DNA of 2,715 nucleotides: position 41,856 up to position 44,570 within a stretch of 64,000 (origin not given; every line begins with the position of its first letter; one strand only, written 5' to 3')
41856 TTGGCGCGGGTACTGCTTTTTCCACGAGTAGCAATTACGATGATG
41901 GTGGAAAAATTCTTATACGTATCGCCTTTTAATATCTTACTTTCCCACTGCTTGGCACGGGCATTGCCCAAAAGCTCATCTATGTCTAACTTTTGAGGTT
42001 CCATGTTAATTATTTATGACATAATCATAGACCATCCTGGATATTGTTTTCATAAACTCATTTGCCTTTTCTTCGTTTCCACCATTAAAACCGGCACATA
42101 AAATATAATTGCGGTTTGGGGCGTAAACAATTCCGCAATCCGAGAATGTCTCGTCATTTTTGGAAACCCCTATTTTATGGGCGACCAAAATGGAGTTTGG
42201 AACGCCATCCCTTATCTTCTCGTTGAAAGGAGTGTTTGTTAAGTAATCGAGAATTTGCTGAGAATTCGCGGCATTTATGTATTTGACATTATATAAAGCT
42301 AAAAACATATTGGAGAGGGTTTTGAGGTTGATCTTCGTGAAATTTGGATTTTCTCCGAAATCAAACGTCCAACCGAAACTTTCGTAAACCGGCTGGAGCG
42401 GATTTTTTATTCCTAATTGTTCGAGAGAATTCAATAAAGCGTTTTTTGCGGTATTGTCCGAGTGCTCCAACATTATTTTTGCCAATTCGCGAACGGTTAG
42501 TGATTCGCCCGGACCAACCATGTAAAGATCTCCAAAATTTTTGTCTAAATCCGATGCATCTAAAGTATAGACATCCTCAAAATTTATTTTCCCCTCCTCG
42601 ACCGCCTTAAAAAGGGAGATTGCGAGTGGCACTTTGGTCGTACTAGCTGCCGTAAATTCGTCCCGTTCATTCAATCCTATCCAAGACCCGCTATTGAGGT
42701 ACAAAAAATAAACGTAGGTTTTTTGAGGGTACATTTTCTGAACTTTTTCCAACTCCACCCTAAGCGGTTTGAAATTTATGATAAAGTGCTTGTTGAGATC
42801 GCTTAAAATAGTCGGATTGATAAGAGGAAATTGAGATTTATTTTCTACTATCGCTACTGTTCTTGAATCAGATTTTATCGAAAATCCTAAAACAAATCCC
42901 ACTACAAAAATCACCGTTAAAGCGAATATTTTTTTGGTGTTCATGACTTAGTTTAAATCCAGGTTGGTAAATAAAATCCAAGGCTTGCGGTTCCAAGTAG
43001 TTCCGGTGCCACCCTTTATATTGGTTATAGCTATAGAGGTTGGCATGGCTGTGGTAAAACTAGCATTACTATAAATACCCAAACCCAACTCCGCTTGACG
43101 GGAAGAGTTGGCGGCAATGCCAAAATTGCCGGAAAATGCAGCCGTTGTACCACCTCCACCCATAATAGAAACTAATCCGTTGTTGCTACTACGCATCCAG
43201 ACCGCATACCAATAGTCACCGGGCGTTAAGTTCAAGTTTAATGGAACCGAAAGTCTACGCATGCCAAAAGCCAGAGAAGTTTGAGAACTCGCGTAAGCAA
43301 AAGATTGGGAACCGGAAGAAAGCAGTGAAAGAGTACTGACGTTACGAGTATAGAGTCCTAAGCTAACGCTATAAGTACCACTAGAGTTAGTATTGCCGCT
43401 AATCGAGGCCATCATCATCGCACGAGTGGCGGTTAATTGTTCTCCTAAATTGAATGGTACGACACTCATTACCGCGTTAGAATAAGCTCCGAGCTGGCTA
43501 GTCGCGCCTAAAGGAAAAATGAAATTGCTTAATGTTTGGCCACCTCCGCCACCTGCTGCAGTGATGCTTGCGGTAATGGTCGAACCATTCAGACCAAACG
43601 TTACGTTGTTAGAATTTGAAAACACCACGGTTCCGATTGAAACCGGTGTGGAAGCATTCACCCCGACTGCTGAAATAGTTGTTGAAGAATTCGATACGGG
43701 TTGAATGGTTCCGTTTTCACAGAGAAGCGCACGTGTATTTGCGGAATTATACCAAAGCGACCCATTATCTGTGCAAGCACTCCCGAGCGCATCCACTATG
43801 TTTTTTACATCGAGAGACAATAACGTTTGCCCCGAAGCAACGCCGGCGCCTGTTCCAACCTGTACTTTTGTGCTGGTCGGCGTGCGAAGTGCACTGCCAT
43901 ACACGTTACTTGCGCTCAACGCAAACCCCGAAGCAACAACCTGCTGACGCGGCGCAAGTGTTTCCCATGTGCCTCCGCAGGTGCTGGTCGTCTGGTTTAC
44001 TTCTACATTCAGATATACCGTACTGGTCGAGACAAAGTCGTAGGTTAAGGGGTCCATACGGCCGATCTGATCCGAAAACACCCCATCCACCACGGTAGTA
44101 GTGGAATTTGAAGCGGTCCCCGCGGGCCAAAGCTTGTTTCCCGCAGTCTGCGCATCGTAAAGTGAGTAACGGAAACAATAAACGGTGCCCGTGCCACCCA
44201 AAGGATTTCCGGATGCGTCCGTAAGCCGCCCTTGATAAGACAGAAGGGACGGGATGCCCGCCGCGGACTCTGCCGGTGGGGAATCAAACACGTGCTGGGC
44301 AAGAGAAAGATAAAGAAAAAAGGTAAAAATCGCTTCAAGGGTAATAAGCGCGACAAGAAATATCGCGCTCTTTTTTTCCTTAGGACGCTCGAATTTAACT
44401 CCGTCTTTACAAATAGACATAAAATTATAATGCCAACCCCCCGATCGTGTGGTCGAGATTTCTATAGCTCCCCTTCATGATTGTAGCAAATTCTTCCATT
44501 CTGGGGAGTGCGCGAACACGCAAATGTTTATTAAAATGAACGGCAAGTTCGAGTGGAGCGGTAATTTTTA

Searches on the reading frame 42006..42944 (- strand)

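Call 61: search_protein_families(library=pfam, proteins=[window:42006-42944:-], max_evalue=0.001)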
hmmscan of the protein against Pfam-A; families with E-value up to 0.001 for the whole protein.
window:42006-42944:- (312 aa): 1 family
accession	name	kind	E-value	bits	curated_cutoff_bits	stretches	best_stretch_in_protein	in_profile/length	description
PF13354.11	Beta-lactamase2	-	7.8e-37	127.1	22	1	78-284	2-212/214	Beta-lactamase enzyme family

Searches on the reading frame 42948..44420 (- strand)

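Call 21: search_protein_families(library=ncbifam, proteins=[window:42948-44420:-], max_evalue=0.1)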
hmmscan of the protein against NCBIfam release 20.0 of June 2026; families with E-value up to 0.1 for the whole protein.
window:42948-44420:- (490 aa): 1 family
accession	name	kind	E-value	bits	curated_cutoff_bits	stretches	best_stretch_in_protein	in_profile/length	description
NF053851.1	Bdello_MAT_N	subfamily_domain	0.016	15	60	0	52-79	9-36/162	mosaic adhesive trimer family chimeric fiber protein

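Call 61: search_protein_families(library=pfam, proteins=[window:42948-44420:-], max_evalue=0.001)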
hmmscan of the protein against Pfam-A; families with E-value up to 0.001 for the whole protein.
window:42948-44420:- (490 aa): 0 families
